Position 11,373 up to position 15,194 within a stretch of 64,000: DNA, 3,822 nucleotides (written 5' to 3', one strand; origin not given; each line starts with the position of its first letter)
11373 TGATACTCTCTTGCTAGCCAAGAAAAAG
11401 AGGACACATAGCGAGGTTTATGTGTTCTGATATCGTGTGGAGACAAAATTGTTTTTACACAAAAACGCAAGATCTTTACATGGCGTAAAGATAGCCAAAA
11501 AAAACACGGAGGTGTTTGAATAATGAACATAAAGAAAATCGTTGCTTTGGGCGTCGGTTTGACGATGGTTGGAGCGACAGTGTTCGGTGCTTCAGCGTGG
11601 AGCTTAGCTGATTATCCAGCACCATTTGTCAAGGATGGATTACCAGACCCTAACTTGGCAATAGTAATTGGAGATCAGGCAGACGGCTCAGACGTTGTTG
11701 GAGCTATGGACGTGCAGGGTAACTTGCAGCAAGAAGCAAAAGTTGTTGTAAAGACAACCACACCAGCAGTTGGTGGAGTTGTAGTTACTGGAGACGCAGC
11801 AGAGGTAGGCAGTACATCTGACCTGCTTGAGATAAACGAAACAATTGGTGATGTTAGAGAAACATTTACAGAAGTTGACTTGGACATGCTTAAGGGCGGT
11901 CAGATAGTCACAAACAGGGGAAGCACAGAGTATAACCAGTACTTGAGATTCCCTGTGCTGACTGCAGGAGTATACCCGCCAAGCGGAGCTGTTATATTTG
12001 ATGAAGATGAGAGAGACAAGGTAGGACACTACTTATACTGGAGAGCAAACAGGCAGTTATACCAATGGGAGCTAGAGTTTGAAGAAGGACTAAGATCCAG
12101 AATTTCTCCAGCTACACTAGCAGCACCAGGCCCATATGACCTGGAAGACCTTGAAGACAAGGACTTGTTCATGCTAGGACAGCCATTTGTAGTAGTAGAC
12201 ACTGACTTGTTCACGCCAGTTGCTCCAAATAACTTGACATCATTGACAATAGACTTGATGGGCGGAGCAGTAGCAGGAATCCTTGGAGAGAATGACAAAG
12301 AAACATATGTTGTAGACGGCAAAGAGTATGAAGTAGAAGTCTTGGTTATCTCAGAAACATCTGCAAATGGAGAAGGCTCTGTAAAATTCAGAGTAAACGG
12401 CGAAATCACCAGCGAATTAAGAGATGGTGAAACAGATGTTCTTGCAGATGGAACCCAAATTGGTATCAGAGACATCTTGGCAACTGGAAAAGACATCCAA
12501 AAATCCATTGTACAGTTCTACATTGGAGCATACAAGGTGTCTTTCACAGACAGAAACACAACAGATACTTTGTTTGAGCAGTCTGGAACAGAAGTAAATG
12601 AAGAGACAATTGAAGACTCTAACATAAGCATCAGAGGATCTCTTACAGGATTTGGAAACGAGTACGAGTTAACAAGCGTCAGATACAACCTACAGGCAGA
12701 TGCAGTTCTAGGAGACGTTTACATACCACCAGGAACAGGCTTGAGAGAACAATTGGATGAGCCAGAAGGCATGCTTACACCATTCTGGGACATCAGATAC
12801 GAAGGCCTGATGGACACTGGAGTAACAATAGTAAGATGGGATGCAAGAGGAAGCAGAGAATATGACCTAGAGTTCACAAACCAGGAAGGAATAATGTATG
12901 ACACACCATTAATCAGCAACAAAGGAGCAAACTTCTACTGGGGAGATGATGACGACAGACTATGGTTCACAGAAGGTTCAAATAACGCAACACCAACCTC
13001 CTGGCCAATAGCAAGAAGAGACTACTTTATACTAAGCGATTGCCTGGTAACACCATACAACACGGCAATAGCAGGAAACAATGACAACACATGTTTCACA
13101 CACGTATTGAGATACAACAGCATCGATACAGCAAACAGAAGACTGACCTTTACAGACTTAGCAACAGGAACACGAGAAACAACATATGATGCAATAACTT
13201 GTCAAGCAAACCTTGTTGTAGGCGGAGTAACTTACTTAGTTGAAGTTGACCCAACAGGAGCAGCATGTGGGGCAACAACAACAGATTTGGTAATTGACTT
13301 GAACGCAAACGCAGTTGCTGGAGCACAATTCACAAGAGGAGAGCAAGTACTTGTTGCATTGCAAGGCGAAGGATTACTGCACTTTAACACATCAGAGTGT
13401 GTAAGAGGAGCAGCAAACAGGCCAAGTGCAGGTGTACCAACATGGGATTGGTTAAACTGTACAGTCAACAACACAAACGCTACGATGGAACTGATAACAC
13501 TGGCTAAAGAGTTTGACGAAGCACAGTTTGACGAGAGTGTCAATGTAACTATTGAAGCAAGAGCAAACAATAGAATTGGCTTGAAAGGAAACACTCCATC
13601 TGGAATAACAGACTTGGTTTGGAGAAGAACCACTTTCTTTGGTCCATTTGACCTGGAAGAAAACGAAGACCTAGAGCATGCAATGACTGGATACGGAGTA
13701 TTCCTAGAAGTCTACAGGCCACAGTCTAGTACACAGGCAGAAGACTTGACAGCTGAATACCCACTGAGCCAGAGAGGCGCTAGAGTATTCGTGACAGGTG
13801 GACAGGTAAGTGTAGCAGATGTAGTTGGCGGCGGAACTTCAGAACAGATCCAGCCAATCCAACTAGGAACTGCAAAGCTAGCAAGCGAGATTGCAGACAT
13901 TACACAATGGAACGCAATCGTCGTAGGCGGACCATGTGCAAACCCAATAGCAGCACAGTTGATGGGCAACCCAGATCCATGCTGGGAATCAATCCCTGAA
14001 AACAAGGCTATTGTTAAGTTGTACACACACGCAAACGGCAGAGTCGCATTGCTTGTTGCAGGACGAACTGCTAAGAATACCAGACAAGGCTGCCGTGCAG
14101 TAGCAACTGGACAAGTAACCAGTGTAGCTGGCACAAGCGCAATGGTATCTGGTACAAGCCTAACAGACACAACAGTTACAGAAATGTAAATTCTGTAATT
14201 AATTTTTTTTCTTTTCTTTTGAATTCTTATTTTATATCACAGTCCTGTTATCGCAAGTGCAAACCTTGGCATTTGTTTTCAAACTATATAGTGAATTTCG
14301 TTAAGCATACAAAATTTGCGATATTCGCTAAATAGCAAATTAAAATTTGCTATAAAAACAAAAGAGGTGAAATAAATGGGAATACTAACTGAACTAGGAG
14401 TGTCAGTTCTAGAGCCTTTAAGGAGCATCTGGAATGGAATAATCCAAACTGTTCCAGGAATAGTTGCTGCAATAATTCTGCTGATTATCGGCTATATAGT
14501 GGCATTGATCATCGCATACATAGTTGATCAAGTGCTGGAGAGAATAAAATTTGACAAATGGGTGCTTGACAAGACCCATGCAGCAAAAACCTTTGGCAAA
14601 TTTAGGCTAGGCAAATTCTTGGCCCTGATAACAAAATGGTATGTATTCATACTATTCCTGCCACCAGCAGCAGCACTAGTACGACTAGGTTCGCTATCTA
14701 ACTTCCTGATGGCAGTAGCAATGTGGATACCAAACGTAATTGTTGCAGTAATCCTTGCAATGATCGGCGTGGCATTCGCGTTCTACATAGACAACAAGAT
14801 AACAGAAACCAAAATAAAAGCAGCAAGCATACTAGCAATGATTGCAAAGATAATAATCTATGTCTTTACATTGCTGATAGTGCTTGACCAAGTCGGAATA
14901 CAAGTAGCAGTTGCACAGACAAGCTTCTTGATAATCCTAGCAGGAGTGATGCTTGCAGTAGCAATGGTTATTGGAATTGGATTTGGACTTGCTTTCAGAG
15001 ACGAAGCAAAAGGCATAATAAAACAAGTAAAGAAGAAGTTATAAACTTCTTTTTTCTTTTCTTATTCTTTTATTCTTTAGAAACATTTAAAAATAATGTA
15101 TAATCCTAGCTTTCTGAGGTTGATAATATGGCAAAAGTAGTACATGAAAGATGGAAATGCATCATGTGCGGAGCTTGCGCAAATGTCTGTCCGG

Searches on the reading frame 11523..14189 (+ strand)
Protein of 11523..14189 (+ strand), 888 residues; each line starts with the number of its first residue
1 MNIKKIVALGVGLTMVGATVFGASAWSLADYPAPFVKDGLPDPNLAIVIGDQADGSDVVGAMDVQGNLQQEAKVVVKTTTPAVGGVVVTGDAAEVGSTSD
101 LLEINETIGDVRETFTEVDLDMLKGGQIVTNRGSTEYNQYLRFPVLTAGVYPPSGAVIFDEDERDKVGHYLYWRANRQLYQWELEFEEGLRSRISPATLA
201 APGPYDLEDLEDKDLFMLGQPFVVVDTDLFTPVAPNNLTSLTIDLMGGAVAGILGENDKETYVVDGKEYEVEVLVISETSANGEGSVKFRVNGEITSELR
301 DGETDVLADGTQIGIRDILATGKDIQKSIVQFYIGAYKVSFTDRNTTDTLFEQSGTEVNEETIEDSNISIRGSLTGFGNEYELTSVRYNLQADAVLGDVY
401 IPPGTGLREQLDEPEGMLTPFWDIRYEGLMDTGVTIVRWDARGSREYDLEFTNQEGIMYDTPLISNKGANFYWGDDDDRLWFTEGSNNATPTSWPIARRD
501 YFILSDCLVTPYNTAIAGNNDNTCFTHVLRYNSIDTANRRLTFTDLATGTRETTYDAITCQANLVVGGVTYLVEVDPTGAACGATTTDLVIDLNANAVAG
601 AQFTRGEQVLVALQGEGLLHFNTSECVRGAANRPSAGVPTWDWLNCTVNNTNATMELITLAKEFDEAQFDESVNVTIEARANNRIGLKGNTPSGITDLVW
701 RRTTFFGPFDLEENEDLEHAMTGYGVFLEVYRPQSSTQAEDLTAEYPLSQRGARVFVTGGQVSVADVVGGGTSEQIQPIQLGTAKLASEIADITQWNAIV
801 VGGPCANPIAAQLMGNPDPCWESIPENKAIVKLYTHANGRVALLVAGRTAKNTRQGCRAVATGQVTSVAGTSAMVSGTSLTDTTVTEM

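Call 78: search_protein_families(library=pfam, proteins=[window:11523-14189:+], max_evalue=0.00001)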
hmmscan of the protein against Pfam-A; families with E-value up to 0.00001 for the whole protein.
window:11523-14189:+ (888 aa): 1 family
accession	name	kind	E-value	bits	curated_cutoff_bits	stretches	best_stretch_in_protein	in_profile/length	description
PF05124.17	S_layer_C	-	3.4e-12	46.8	23.9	1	29-859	3-172/177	S-layer like family, outer domain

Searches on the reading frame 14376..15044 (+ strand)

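Call 78: search_protein_families(library=pfam, proteins=[window:14376-15044:+], max_evalue=0.00001)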
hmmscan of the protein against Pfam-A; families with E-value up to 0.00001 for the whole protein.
window:14376-15044:+ (222 aa): 1 family
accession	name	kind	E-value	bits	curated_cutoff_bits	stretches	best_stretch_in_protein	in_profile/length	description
PF05552.17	MS_channel_1st_1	-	2.9e-13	49.9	22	1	13-61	1-49/50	Mechanosensitive ion channel, conserved TM helix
